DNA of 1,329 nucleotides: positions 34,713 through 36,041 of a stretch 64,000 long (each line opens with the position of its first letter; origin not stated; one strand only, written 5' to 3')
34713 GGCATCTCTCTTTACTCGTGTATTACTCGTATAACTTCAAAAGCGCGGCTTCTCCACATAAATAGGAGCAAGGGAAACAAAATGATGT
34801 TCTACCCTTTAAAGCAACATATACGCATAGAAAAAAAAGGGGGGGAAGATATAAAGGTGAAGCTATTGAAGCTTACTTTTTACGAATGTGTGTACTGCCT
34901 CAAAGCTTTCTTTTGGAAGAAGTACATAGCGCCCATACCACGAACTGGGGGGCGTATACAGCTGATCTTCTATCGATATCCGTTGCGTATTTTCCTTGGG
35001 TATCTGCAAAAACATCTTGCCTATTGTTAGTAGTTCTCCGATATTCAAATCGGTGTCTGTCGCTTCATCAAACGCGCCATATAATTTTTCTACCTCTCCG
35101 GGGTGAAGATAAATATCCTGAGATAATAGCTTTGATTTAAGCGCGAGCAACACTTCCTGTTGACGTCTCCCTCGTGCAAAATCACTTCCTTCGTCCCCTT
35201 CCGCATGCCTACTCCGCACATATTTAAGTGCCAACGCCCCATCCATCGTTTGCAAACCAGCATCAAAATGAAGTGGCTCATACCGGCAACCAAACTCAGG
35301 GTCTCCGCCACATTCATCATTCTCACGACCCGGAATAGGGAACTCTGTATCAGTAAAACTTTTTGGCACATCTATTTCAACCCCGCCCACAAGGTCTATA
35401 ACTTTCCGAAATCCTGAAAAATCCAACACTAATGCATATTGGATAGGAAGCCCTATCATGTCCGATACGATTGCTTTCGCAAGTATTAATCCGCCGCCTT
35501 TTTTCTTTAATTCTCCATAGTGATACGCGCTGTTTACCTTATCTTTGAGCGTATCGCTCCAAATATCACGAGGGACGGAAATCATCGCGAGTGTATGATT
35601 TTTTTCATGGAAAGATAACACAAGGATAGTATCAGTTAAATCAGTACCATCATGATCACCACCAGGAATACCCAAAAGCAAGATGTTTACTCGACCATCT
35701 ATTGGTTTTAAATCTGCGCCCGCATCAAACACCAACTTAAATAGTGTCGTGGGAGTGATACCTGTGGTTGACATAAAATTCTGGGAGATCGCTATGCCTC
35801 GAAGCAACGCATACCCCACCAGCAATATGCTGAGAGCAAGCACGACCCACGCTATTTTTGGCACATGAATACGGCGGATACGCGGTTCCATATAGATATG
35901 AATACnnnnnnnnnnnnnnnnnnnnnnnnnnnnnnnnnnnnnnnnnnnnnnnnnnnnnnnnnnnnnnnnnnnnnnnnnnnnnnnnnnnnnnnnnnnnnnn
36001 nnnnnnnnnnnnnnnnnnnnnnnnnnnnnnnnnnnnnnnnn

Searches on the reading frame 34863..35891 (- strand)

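Call 54: search_protein_families(library=ncbifam, proteins=[window:34863-35891:-], max_evalue=0.01)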
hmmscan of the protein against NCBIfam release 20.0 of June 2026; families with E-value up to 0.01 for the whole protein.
window:34863-35891:- (342 aa): 4 families
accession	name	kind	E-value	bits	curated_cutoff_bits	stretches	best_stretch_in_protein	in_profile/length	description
TIGR00350.1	lytR_cpsA_psr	domain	1.8e-24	86.7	62.3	2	86-183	3-100/152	LCP family glycopolymer transferase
NF006897.1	PRK09379.1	equivalog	1e-20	74.2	441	2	68-181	60-169/298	polyisoprenyl-teichoic acid--peptidoglycan teichoic acid transferase TagU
NF047591.1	ligase_LytR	equivalog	2.4e-12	46.8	450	1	60-260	48-240/336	glycopolymer--peptidoglycan transferase LytR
NF051849.1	LCP_trans_Cps2A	equivalog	2.8e-11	43.3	650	2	197-290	329-417/477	LCP family glycopolymer transferase CpsA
